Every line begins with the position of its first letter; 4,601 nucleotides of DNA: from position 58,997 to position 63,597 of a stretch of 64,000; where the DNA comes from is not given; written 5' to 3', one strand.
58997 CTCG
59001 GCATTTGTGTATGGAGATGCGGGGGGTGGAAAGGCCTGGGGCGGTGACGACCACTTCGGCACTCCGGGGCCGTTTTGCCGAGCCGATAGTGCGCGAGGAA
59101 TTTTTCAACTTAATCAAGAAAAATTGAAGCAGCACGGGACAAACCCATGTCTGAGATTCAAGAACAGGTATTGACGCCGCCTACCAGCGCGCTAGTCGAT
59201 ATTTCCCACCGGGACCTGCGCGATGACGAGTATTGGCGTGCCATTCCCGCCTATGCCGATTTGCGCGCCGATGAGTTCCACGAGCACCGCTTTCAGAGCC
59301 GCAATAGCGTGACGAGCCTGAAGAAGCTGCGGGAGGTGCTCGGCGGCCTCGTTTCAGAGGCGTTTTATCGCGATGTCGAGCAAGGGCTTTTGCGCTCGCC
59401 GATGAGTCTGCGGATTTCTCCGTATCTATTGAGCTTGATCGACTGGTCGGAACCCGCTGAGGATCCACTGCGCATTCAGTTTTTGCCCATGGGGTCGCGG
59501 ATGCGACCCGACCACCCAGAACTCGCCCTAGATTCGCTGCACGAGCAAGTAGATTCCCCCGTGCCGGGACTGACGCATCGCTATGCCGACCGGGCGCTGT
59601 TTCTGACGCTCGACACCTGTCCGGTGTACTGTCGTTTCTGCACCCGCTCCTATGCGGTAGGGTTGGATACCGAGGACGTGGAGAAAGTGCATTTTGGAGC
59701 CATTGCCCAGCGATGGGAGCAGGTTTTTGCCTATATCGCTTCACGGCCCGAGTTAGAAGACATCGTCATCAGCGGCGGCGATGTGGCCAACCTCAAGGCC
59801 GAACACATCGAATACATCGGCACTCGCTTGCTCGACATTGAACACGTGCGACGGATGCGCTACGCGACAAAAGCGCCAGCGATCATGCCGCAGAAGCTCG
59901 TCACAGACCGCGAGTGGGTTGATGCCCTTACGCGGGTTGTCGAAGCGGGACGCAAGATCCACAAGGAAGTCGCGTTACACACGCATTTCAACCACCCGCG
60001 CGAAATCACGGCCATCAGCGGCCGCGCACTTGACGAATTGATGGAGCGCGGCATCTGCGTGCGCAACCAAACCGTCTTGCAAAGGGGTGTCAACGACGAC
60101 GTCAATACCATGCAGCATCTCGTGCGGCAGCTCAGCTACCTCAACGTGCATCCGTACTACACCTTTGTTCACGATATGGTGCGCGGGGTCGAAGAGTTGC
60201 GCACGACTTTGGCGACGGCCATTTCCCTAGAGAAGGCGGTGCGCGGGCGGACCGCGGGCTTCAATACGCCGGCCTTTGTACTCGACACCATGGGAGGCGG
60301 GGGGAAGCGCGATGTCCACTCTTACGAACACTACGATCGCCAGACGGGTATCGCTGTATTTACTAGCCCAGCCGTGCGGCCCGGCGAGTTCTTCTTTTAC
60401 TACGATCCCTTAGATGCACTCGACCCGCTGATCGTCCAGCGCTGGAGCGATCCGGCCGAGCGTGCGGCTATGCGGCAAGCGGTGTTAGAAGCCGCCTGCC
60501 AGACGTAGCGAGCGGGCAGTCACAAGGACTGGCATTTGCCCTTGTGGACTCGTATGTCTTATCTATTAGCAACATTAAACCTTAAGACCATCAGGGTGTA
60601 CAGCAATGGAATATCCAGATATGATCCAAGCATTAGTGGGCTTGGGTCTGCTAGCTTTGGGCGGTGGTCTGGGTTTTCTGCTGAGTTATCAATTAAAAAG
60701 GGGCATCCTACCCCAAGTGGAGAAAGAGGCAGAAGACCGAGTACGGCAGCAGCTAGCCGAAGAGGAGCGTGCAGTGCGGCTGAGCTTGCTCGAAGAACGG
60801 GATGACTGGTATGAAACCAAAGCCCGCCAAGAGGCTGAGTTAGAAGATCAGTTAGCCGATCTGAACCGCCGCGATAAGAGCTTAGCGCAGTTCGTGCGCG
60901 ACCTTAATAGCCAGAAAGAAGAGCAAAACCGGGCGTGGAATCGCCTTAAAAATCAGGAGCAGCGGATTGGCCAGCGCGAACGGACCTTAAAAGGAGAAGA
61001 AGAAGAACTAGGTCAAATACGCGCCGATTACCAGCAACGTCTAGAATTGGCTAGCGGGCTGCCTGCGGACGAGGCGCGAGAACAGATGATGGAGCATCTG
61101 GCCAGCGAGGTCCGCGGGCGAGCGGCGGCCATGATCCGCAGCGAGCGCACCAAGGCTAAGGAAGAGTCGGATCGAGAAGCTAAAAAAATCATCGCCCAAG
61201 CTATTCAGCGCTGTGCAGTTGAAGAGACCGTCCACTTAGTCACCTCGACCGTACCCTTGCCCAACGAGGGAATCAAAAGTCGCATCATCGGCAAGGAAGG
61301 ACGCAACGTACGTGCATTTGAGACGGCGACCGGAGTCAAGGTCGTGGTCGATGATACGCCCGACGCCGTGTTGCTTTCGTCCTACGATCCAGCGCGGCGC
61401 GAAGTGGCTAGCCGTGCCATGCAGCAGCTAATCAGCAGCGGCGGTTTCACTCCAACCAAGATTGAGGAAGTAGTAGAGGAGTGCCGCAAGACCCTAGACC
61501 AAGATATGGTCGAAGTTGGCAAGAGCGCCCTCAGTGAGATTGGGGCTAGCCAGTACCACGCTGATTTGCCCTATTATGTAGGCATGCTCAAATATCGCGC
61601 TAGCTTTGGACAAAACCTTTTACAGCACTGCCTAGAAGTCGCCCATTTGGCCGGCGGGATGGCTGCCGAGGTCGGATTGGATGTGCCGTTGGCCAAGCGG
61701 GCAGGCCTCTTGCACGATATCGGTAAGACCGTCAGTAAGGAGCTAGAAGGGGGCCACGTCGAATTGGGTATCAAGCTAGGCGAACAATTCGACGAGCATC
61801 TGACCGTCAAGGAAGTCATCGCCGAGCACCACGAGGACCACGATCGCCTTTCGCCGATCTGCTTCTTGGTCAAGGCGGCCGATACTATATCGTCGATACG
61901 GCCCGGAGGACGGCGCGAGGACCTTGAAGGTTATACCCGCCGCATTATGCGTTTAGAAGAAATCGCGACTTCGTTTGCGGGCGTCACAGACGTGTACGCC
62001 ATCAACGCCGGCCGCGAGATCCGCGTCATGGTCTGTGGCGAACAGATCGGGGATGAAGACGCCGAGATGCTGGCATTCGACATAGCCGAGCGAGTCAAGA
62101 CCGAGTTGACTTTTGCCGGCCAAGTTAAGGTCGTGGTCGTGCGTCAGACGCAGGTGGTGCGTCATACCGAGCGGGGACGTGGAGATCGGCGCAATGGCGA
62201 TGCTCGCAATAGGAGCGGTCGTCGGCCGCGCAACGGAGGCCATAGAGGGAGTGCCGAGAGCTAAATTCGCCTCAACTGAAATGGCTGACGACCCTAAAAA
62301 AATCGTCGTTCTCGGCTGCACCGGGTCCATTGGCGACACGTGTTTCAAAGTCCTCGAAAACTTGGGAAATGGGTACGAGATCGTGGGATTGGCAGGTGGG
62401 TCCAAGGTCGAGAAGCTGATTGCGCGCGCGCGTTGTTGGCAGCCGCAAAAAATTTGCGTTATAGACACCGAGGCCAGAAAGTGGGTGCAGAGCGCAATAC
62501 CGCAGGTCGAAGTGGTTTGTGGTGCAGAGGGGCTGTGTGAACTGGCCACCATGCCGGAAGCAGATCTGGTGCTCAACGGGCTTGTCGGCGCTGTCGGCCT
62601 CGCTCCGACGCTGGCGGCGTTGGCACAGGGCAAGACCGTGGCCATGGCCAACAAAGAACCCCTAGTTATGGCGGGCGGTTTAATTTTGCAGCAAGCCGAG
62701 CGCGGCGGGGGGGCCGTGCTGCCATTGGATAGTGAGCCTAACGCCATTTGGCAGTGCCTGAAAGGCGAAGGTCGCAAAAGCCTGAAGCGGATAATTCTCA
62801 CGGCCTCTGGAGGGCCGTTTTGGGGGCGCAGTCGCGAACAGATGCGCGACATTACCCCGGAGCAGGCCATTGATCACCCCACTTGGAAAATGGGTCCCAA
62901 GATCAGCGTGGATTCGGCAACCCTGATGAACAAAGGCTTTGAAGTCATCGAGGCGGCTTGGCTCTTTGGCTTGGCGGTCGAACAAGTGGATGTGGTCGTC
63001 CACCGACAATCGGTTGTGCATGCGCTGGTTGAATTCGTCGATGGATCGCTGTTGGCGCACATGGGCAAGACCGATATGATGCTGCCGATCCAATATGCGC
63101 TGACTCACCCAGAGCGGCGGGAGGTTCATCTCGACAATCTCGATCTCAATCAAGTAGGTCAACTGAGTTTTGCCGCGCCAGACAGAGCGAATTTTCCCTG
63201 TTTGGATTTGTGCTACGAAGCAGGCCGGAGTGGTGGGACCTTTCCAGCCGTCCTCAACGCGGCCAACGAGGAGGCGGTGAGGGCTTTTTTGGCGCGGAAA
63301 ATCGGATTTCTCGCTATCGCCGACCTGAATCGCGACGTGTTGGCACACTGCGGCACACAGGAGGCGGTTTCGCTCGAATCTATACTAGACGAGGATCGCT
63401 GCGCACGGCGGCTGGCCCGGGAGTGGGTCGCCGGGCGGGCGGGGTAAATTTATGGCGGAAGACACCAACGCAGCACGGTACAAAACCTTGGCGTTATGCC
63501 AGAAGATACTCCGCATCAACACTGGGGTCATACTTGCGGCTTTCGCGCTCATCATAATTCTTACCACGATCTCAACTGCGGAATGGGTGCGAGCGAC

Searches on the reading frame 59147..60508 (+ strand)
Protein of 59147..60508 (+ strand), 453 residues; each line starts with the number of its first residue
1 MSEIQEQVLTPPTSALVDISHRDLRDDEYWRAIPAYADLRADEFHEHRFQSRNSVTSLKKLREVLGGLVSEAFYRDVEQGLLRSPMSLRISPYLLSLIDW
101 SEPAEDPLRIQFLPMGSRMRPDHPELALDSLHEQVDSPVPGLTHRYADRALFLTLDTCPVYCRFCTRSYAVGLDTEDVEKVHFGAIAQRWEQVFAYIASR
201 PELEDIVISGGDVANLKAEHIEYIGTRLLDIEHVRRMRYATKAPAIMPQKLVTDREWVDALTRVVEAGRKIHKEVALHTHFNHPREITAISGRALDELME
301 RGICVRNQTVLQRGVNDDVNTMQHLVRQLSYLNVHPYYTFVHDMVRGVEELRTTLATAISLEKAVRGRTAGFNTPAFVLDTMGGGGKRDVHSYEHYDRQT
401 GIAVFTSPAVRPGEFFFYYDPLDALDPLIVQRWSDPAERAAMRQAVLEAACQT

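Call 40: search_protein_families(library=pfam, proteins=[window:59147-60508:+], max_evalue=0.00001)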
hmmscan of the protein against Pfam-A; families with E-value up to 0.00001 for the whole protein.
window:59147-60508:+ (453 aa): 0 families

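Call 48: search_protein_families(library=ncbifam, proteins=[window:59147-60508:+], max_evalue=0.01)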
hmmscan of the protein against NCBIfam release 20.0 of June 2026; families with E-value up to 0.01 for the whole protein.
window:59147-60508:+ (453 aa): 6 families
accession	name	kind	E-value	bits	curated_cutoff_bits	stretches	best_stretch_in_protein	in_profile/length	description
TIGR03820.1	lys_2_3_AblA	equivalog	1.1e-77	261.6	525.4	1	41-390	4-333/417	lysine 2,3-aminomutase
TIGR00238.1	TIGR00238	subfamily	7.2e-68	229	199.2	1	35-383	5-331/331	KamA family radical SAM protein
TIGR04468.1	arg_2_3_am_muta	equivalog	2.2e-63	214.4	600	1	44-384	2-323/351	arginine 2,3-aminomutase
TIGR03822.1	AblA_like_2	hypoth_equivalog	1.3e-60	205.2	396.25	1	86-391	28-316/321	lysine-2,3-aminomutase-like protein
TIGR04368.1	Glu_2_3_NH3_mut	equivalog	9.8e-60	202.2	650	1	36-390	47-377/404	glutamate 2,3-aminomutase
TIGR03821.1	EFP_modif_epmB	equivalog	4e-47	160.8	369.3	1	87-384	37-315/321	EF-P beta-lysylation protein EpmB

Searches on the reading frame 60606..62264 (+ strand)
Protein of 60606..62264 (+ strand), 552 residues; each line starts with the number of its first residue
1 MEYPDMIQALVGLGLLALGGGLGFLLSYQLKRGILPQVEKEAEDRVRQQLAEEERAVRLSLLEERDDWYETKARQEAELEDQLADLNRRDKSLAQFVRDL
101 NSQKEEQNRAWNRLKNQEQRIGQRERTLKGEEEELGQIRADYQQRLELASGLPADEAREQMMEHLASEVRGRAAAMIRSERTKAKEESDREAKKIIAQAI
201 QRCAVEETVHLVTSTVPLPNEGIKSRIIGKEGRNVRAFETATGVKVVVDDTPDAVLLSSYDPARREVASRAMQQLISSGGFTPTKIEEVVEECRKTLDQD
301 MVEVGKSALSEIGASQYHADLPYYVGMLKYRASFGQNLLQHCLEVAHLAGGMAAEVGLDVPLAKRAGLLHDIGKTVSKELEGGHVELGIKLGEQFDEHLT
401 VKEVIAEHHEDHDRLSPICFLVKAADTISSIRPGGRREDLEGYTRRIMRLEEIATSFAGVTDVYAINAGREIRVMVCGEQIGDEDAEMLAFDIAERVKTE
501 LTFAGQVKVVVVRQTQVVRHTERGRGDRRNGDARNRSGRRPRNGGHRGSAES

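Call 40: search_protein_families(library=pfam, proteins=[window:60606-62264:+], max_evalue=0.00001)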
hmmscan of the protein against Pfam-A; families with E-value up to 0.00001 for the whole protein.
window:60606-62264:+ (552 aa): 3 families
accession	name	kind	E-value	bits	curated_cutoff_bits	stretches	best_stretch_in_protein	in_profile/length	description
PF12072.13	RNase_Y_N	-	1.8e-26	93.2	32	1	16-206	10-200/201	RNase Y N-terminal region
PF01966.28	HD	-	5.1e-17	62.7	22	1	339-429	2-114/116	HD domain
PF00013.35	KH_1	-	5.5e-06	26.5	21.5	0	215-273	3-65/66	KH domain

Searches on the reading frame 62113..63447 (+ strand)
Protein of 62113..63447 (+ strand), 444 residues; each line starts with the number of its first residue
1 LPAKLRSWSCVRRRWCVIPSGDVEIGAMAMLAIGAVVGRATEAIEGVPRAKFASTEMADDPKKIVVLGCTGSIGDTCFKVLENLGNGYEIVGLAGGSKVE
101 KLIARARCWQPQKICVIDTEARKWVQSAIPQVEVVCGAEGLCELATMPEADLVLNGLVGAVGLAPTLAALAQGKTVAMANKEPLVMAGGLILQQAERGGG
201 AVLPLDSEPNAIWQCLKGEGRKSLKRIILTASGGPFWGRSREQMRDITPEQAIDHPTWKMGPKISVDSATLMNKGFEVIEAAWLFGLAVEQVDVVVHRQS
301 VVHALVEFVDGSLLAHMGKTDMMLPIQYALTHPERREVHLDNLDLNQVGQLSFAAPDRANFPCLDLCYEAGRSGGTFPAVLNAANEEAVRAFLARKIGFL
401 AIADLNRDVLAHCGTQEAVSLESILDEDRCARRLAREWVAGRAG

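Call 48: search_protein_families(library=ncbifam, proteins=[window:62113-63447:+], max_evalue=0.01)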
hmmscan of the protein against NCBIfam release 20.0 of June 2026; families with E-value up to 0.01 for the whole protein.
window:62113-63447:+ (444 aa): 3 families
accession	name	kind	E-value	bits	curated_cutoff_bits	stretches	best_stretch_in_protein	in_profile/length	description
NF009114.0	PRK12464.1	equivalog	2.4e-132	441.5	461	1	62-440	3-383/389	1-deoxy-D-xylulose-5-phosphate reductoisomerase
TIGR00243.1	Dxr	equivalog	2.9e-132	441.2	315.7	1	62-440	2-385/389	1-deoxy-D-xylulose-5-phosphate reductoisomerase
NF003938.0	PRK05447.1-1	equivalog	4.9e-120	401.2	515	1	62-440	2-394/398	1-deoxy-D-xylulose-5-phosphate reductoisomerase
